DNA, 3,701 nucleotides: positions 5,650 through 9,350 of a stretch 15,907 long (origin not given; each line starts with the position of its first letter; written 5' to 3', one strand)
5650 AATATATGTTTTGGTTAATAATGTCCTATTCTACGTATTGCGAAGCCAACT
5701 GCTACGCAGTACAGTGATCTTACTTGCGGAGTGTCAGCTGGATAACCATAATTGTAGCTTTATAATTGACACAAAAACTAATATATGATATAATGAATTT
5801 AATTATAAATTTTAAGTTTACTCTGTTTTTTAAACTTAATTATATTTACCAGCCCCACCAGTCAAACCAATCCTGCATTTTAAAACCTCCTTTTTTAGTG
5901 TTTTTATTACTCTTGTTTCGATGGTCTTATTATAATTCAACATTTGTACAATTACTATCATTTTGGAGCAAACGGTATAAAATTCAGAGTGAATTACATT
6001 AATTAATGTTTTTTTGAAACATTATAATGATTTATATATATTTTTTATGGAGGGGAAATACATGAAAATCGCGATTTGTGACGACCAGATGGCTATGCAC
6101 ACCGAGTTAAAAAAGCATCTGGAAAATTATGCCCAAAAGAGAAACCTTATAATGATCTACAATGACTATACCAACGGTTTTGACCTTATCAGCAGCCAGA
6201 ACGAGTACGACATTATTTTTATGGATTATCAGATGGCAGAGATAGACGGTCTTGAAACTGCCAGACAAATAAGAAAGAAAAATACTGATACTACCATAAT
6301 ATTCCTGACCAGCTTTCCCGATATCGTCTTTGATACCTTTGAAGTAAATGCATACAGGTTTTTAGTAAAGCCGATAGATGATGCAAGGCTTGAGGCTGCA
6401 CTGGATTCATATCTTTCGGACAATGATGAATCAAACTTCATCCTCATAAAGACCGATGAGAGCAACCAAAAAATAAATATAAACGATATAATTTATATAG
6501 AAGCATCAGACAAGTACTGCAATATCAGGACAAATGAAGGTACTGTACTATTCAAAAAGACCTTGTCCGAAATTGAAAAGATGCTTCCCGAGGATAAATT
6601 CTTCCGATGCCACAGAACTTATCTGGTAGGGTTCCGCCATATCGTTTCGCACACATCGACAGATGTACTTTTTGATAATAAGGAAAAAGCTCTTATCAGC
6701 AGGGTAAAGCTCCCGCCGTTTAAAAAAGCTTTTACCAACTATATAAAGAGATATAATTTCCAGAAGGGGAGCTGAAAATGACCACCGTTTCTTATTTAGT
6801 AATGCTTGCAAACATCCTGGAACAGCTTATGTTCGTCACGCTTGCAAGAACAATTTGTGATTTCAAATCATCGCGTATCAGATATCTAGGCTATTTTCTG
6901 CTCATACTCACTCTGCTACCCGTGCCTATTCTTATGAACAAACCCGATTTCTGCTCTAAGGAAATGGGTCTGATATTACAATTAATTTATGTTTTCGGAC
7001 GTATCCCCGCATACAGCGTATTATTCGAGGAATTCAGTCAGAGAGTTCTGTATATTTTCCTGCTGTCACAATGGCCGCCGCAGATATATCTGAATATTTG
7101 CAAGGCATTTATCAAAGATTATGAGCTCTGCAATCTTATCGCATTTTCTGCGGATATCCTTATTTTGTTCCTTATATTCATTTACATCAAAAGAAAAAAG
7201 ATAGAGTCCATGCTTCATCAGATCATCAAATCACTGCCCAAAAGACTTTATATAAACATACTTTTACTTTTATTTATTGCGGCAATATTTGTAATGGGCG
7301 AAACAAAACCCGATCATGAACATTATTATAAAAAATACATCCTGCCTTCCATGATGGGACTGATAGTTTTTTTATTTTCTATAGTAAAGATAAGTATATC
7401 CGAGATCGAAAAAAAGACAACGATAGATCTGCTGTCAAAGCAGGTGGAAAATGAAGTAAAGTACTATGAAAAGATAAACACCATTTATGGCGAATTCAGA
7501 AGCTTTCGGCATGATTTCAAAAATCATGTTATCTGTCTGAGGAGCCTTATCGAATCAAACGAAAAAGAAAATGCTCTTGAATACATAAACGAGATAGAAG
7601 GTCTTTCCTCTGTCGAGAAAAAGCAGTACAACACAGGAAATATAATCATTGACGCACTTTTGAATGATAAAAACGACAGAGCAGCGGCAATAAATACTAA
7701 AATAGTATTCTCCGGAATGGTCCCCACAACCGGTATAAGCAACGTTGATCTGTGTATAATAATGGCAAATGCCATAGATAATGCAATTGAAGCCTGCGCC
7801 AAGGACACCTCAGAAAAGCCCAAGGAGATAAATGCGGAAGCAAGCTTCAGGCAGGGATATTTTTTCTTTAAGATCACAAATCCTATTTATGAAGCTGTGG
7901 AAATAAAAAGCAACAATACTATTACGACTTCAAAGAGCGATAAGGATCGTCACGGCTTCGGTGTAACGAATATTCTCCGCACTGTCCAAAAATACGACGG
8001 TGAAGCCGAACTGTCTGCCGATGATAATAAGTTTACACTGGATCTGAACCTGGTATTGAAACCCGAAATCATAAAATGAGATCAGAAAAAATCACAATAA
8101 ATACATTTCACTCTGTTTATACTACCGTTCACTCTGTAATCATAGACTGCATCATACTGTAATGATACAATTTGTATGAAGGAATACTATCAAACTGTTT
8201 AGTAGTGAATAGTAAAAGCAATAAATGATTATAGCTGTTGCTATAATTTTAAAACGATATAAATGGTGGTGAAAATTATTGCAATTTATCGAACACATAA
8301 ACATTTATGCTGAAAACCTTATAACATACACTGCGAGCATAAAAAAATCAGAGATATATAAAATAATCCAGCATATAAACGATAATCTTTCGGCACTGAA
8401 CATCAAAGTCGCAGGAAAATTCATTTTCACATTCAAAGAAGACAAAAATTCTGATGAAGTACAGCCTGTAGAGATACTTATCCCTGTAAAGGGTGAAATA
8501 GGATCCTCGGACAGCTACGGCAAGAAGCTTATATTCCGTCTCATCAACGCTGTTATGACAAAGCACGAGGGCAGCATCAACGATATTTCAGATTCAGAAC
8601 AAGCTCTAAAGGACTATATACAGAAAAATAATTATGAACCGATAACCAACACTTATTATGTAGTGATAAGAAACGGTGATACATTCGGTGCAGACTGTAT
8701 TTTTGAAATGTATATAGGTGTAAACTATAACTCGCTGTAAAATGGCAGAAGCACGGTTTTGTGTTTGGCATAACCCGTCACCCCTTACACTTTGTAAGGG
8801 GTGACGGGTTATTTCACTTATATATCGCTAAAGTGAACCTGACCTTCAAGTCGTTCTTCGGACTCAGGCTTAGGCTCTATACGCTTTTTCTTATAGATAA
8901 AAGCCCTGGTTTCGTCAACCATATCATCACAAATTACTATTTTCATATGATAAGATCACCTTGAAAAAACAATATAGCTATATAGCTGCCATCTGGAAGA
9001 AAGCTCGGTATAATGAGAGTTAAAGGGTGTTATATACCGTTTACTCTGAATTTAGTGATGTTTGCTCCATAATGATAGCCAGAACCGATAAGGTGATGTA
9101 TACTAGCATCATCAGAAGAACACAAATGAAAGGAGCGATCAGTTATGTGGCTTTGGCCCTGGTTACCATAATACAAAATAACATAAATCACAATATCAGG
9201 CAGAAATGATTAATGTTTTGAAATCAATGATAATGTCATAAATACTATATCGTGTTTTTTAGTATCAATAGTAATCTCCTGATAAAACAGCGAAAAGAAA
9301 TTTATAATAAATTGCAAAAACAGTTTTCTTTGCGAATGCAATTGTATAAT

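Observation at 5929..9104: Three copies of one ~66-bp LytTR-style promoter architecture define a regulon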

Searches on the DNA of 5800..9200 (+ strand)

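Call 12: search_dna_similar(query=window:5800-9200:+, collection=plasmids, mode=near)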
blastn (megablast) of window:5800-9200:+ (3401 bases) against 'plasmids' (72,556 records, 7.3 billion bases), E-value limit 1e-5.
No match.

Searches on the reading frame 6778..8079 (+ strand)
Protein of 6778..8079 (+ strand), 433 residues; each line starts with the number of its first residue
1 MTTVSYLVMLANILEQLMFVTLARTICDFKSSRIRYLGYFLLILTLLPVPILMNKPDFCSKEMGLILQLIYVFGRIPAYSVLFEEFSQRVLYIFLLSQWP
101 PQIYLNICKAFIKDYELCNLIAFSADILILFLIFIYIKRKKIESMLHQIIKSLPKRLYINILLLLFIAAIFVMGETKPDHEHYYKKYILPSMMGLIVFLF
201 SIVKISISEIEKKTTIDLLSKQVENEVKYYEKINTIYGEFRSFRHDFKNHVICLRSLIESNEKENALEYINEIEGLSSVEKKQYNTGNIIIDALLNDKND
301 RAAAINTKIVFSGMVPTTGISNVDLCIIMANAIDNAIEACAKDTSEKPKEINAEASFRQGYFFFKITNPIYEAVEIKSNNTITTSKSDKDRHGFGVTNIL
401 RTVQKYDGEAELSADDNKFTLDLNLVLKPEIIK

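Call 8: search_protein_families(library=pfam, proteins=[window:6778-8079:+], max_evalue=0.01)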
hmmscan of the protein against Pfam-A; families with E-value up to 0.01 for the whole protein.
window:6778-8079:+ (433 aa): 2 families
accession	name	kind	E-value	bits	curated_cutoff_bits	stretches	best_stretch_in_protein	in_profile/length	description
PF14501.12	HATPase_c_5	-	6.4e-22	77.8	22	1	320-424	1-100/102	GHKL domain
PF14689.11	SPOB_a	-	1.1e-05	25.4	28.1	1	228-273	4-49/62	Sensor_kinase_SpoOB-type, alpha-helical domain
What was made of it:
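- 6778..8079 (+): AgrC/ComD-like (HPK10-type) histidine kinase: about 6 TM segments in residues 1-206, H-box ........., GHKL domain. Pfam HATPase_c_5 77.8 bits (cut-off 22), call 8.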

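Call 15: find_encoding_contigs(protein=window:6778-8079:+, flank=10000, max_places=10)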
Protein window:6778-8079:+ (433 aa): 23 contigs read that carry it; 10 places shown.
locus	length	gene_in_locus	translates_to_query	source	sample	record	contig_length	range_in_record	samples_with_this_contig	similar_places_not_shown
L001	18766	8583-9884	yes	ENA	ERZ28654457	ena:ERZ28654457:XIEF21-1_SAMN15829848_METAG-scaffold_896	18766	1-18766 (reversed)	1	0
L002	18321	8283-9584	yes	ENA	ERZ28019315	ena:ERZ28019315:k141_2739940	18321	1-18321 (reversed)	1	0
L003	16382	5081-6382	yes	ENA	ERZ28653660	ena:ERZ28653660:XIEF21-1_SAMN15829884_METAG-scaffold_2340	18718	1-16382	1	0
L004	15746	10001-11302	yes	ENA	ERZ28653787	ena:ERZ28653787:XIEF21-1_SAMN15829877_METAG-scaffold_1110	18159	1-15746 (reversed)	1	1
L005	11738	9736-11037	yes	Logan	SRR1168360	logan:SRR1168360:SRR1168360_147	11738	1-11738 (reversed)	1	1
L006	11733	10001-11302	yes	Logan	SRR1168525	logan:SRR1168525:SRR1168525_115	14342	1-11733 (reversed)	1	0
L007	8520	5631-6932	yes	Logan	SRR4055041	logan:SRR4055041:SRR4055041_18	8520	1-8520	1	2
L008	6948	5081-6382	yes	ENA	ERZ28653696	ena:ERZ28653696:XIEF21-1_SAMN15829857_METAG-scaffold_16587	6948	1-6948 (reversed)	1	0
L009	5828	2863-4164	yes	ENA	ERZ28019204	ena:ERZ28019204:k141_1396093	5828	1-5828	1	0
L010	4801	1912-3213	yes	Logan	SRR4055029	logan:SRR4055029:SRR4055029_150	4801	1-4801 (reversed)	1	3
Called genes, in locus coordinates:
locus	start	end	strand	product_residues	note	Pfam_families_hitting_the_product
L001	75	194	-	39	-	-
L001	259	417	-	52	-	-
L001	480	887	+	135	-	-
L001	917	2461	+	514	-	PF00665:rve, PF22483:Mu-transpos_C_2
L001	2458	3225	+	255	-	PF01695:IstB_IS21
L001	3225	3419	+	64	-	-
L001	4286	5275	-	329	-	PF13730:HTH_36 (faint), PF08279:HTH_11 (weak), PF13412:HTH_24 (faint)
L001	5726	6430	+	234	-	-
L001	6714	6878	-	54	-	-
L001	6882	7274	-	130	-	PF00005:ABC_tran, PF02463:SMC_N (weak)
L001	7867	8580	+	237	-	PF00072:Response_reg, PF04397:LytTR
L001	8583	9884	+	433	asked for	PF14689:SPOB_a (faint), PF14501:HATPase_c_5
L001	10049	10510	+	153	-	-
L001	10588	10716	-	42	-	-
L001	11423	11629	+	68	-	-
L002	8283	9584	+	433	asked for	PF14689:SPOB_a (faint), PF14501:HATPase_c_5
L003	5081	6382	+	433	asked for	PF14689:SPOB_a (faint), PF14501:HATPase_c_5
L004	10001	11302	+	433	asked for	PF14689:SPOB_a (faint), PF14501:HATPase_c_5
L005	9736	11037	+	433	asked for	PF14689:SPOB_a (faint), PF14501:HATPase_c_5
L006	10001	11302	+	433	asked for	PF14689:SPOB_a (faint), PF14501:HATPase_c_5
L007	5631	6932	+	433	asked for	PF14689:SPOB_a (faint), PF14501:HATPase_c_5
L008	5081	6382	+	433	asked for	PF14689:SPOB_a (faint), PF14501:HATPase_c_5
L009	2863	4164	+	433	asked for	PF14689:SPOB_a (faint), PF14501:HATPase_c_5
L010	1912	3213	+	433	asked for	PF14689:SPOB_a (faint), PF14501:HATPase_c_5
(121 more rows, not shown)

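Call 16: find_related_loci(query=window:6778-8079:+, collection=genome_contigs, flank=6000)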
Query window:6778-8079:+ (433 aa) in genome_contigs; peptide patterns used: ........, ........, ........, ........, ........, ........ (x = any residue, [..] = any of these).
171 stretches matched a pattern; 10 encode a relative of the query (tblastn E <= 1e-3); 10 distinct loci.
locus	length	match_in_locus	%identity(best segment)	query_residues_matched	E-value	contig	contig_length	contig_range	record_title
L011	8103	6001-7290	80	1-430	0e+0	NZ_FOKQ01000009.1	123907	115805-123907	Ruminococcus albus strain AR67, whole genome shotgun sequence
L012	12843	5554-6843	75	1-430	0e+0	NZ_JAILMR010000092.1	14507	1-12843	MAG: Ruminococcus sp. isolate RUI259 k141_3577500_flag=0_multi=24.9833_len=14507, whole genome shotgun sequence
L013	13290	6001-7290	73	1-430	0e+0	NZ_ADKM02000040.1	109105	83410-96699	Ruminococcus albus 8 contig00034, whole genome shotgun sequence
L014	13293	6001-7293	65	1-431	0e+0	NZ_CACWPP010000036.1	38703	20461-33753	MAG: uncultured Ruminococcus sp. isolate RUG10798, whole genome shotgun sequence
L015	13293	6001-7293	65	1-431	0e+0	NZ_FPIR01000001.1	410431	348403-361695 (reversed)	Ruminococcus sp. YE71, whole genome shotgun sequence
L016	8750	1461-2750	80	1-430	0e+0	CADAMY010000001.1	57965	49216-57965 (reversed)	MAG: Ruminococcaceae bacterium isolate RUG13437 genome assembly, contig: RUG13437_asm_1, whole genome shotgun sequence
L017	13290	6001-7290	79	1-430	0e+0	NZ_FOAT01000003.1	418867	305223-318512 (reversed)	Ruminococcus albus strain KH2T6, whole genome shotgun sequence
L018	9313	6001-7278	45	1-428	3e-123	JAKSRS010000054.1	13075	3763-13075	MAG: Lachnospiraceae bacterium isolate Horse_feces261 MAG261_54, whole genome shotgun sequence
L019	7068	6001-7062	45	20-371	1e-98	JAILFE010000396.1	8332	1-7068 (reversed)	MAG: Oscillospiraceae bacterium isolate RUI064 k141_12032711_flag=0_multi=17.4474_len=8332, whole genome shotgun sequenc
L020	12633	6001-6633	33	202-429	3e-21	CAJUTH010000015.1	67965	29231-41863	MAG TPA_asm: uncultured Dorea sp. isolate MGBC166213 genome assembly, contig: MGBC166213.15, whole genome shotgun sequen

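Call 28: search_protein_families(library=pfam, proteins=[L013:8194-9198:-], max_evalue=0.01)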
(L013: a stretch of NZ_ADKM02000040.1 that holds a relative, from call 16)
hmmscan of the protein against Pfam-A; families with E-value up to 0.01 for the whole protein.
L013:8194-9198:- (334 aa): 3 families
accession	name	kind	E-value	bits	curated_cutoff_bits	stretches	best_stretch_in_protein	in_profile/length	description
PF08291.16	Peptidase_M15_3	-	7.2e-11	42.6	23.2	1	196-302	1-107/108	Peptidase M15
PF01453.30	B_lectin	-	8.8e-06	26.6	32.4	0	120-173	20-76/105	D-mannose binding lectin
PF05951.18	Peptidase_M15_2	-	0.0058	16.8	27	1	207-267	46-112/153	Bacterial protein of unknown function (DUF882)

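Call 31: search_protein_families(library=ncbifam, proteins=[window:6778-8079:+], max_evalue=0.01)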
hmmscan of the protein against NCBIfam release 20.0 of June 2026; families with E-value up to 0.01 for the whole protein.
window:6778-8079:+ (433 aa): 2 families
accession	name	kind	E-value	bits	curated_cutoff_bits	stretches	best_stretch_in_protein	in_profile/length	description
NF046015.1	HisKinAgrCStaph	equivalog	1.2e-08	34.6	500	1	14-341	4-334/414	quorum-sensing sensor histidine kinase AgrC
NF041870.1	Wzy_EPS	equivalog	0.0084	14.8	670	0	125-201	102-180/486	exopolysaccharide repeat unit polymerase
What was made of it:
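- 6778..8079 (+): Weak AgrC similarity (call 31).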

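Call 34: find_related_loci(query=A2, collection=metagenome_contigs, flank=4000)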
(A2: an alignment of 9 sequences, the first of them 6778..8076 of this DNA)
Query A2 (433 aa) in metagenome_contigs; peptide patterns used: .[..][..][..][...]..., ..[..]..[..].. (x = any residue, [..] = any of these).
582 stretches matched a pattern; 17 encode a relative of the query (tblastn E <= 1e-3); 17 distinct loci.
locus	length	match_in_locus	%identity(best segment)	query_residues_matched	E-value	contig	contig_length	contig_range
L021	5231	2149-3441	81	1-431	0e+0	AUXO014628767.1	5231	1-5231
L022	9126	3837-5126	79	1-430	0e+0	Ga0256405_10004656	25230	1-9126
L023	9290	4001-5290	73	1-430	0e+0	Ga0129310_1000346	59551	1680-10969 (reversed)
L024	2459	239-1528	73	1-430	0e+0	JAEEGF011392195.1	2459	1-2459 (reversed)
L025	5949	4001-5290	73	1-430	0e+0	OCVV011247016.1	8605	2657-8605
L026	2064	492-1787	65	1-433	0e+0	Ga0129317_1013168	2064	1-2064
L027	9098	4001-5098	53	63-428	8e-134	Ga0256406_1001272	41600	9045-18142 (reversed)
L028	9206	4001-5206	50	28-428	1e-132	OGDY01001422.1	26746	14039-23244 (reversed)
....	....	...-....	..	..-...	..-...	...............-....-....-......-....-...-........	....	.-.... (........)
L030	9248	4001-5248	49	15-430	1e-131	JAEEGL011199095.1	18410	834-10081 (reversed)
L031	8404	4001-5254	51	4-428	8e-130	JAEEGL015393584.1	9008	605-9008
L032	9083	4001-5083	51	67-428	2e-127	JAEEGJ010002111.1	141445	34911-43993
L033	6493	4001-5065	51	66-421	3e-118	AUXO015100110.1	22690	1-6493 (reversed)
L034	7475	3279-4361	51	66-427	2e-116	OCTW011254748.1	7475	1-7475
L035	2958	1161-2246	43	69-430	6e-93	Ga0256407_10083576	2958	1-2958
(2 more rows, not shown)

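Call 65: find_homologous_proteins(query=window:6778-8079:+, max_evalue=1e-20)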
Query window:6778-8079:+ (433 aa): 281 proteins with E <= 1e-20 among 8000 candidates; the best 120 are listed.
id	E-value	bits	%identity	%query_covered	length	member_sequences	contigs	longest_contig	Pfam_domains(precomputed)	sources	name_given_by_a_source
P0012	4.8e-270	913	97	100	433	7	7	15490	PF14689.12,PF14501.13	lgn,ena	-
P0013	1.6e-225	767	81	100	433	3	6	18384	PF14689.12,PF14501.13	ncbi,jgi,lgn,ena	-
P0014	5.6e-223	758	79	99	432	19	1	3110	PF14689.12,PF14501.13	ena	-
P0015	6.0e-223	758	78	99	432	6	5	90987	PF14689.12,PF14501.13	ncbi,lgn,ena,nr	ncbi:MAG: GHKL domain-containing protein [Ruminococcus sp.]|nr:GHKL domain-containing protein [Rumin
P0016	2.7e-219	746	79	100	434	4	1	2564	PF14689.12,PF14501.13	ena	-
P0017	2.0e-214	730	76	99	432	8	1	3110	PF14689.12,PF14501.13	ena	-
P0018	3.7e-211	719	74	99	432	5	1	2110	PF14689.12,PF14501.13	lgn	-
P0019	1.1e-206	705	73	99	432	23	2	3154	PF14689.12,PF14501.13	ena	-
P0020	1.8e-187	641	65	100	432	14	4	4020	PF14689.12,PF14501.13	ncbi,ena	-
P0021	4.7e-186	637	65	100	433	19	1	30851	PF14689.12,PF14501.13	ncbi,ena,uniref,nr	ncbi:sensor histidine kinase [uncultured Ruminococcus sp.]|uniref:sensor histidine kinase n=1 Tax=un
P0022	2.9e-182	624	65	100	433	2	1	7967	PF14501.13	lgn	-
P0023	2.0e-136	473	52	98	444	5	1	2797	PF14689.12,PF14501.13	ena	-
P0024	6.4e-136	472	81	60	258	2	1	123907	PF14689.12,PF14501.13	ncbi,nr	ncbi:sensor histidine kinase [Ruminococcus albus]|nr:ATP-binding protein [Ruminococcus albus]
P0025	1.7e-135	470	82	60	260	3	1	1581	PF14689.12,PF14501.13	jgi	jgi:sensor histidine kinase regulating citrate/malate metabolism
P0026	9.4e-135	468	53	96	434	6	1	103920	PF14689.12,PF14501.13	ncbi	-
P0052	1.8e-120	421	46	99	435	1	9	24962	PF14689.12,PF14501.13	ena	-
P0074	5.6e-109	383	45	94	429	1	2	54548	PF14689.12,PF14501.13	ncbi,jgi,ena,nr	ncbi:MAG: GHKL domain-containing protein [Ruminococcus sp.]|nr:GHKL domain-containing protein [Rumin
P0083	1.9e-103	365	43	92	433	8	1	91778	PF14501.13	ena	-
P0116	2.4e-92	328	40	97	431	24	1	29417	PF02518.32,PF14501.13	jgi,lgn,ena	-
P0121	3.5e-90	321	39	97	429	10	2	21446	PF14689.12,PF14501.13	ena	-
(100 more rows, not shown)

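Call 66: find_encoding_contigs(protein=P0026, flank=3500, max_places=1)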
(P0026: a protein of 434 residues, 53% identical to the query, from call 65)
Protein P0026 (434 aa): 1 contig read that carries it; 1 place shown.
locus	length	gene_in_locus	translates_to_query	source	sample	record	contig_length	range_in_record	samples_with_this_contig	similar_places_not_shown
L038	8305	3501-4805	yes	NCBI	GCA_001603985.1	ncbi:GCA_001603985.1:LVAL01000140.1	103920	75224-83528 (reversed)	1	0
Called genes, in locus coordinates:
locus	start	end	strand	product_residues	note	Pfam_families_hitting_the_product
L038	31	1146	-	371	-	PF13450:NAD_binding_8, PF01593:Amino_oxidase (weak), PF03275:GLF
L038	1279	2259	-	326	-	PF13529:Peptidase_C39_2 (weak)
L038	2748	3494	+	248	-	PF00072:Response_reg, PF04397:LytTR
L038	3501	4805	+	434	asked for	PF14689:SPOB_a (weak), PF14501:HATPase_c_5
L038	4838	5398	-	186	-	-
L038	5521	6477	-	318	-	PF01832:Glucosaminidase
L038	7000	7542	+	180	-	PF04014:MazE_antitoxin, PF15714:SpoVT_C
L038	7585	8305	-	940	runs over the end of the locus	PF00005:ABC_tran (faint), PF02463:SMC_N (faint), PF03193:RsgA_GTPase (faint), PF13175:AAA_15 (faint), PF13191:AAA_16 (faint), PF13555:AAA_29 (faint), PF17760:UvrA_inter, PF17755:UvrA_DNA-bind, +1 more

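Call 67: find_encoding_contigs(protein=P0083, flank=3500, max_places=1)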
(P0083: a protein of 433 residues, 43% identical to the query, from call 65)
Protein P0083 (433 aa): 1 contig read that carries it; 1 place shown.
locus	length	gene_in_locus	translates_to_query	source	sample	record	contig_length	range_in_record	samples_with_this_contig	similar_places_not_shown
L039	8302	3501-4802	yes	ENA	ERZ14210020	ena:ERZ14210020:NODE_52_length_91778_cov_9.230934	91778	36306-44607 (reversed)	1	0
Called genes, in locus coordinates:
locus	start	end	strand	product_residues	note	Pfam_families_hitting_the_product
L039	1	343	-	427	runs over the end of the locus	PF13353:Fer4_12, PF04055:Radical_SAM, PF13186:SPASM (weak)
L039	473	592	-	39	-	-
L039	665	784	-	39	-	-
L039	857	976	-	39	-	-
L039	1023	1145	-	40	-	-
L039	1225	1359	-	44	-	-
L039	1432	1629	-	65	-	-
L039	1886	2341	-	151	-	-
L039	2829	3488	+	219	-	PF00072:Response_reg, PF04397:LytTR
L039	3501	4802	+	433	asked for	PF14501:HATPase_c_5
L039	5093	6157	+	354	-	PF00465:Fe-ADH, PF13685:Fe-ADH_2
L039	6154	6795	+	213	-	PF00702:Hydrolase, PF12710:HAD, PF13419:HAD_2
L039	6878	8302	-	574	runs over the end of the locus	PF00037:Fer4 (faint), PF12797:Fer4_2 (faint), PF12838:Fer4_7, PF13187:Fer4_9 (weak), PF13237:Fer4_10, PF02906:Fe_hyd_lg_C, PF04060:FeS (weak)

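Call 68: find_encoding_contigs(protein=P0116, flank=3500, max_places=1)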
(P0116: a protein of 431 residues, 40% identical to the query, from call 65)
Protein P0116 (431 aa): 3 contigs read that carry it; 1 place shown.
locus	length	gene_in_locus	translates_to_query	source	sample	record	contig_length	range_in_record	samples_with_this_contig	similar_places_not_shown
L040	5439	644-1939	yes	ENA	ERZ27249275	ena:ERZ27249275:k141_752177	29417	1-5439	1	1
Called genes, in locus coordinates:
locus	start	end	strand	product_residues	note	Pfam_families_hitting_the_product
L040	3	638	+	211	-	?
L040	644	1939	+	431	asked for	PF02518:HATPase_c (faint), PF14501:HATPase_c_5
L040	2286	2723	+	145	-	-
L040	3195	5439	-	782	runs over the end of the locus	PF04023:FeoA, PF00009:GTP_EFTU (faint), PF01926:MMR_HSR1, PF02421:FeoB_N, PF17910:FeoB_Cyto, PF07670:Gate, PF07664:FeoB_C, PF07670:Gate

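Call 69: find_encoding_contigs(protein=P0121, flank=3500, max_places=1)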
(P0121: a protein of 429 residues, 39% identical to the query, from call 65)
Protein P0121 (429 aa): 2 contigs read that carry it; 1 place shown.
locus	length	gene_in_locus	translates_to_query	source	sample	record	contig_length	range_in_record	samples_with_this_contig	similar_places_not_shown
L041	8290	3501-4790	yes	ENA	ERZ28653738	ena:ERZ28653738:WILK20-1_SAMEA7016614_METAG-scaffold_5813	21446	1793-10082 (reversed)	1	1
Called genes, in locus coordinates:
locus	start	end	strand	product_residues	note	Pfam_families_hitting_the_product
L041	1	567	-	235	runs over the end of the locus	PF02397:Bac_transf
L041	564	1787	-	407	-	PF00155:Aminotran_1_2, PF01041:DegT_DnrJ_EryC1, PF01053:Cys_Met_Meta_PP (weak)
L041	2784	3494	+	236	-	PF00072:Response_reg, PF04397:LytTR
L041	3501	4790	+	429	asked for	PF14689:SPOB_a (weak), PF14501:HATPase_c_5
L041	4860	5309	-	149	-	-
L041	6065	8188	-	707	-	PF12679:ABC2_membrane_2 (weak)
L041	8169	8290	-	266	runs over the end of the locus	PF02463:SMC_N (faint), PF00005:ABC_tran, PF13304:AAA_21 (faint)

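Call 70: find_encoding_contigs(protein=P0074, flank=3500, max_places=1)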
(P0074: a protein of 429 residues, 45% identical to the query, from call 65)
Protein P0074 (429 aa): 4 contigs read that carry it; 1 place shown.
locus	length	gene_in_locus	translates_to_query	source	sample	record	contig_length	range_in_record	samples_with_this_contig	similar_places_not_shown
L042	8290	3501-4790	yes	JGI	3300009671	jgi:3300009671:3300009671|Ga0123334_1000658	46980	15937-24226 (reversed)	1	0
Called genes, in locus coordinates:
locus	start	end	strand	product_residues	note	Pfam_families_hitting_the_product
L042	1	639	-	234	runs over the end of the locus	PF03193:RsgA_GTPase (weak), PF02463:SMC_N, PF00005:ABC_tran, PF13304:AAA_21 (faint)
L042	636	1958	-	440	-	PF00202:Aminotran_3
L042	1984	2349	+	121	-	-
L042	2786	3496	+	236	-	PF00072:Response_reg, PF04397:LytTR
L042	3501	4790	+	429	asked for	PF14689:SPOB_a (weak), PF14501:HATPase_c_5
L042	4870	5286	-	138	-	-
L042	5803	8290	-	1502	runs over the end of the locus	PF09479:Flg_new (faint)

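Call 71: find_encoding_contigs(protein=P0052, flank=3500, max_places=1)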
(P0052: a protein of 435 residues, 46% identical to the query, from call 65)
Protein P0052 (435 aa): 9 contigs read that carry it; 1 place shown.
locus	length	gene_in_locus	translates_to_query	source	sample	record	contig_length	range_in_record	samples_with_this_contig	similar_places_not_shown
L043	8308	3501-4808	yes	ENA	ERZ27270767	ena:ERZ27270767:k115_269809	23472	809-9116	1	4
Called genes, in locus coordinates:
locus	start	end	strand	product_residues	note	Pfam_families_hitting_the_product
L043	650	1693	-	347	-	PF01051:Rep3_N, PF21205:Rep3_C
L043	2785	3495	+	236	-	PF00072:Response_reg, PF04397:LytTR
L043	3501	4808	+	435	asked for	PF14689:SPOB_a (weak), PF14501:HATPase_c_5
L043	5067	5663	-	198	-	PF00239:Resolvase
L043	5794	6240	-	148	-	-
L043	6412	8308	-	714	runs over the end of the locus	PF03412:Peptidase_C39, PF00664:ABC_membrane, PF00005:ABC_tran, PF02463:SMC_N (weak)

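Call 78: search_dna_similar(query=window:6778-8076:+, collection=plasmids, mode=protein, max_evalue=1e-30, max_rows=10)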
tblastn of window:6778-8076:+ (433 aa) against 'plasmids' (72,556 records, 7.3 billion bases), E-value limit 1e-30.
No match.
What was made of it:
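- Tried and rejected: PLSDB holds nothing similar, by DNA (call 12) or by protein (call 78).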
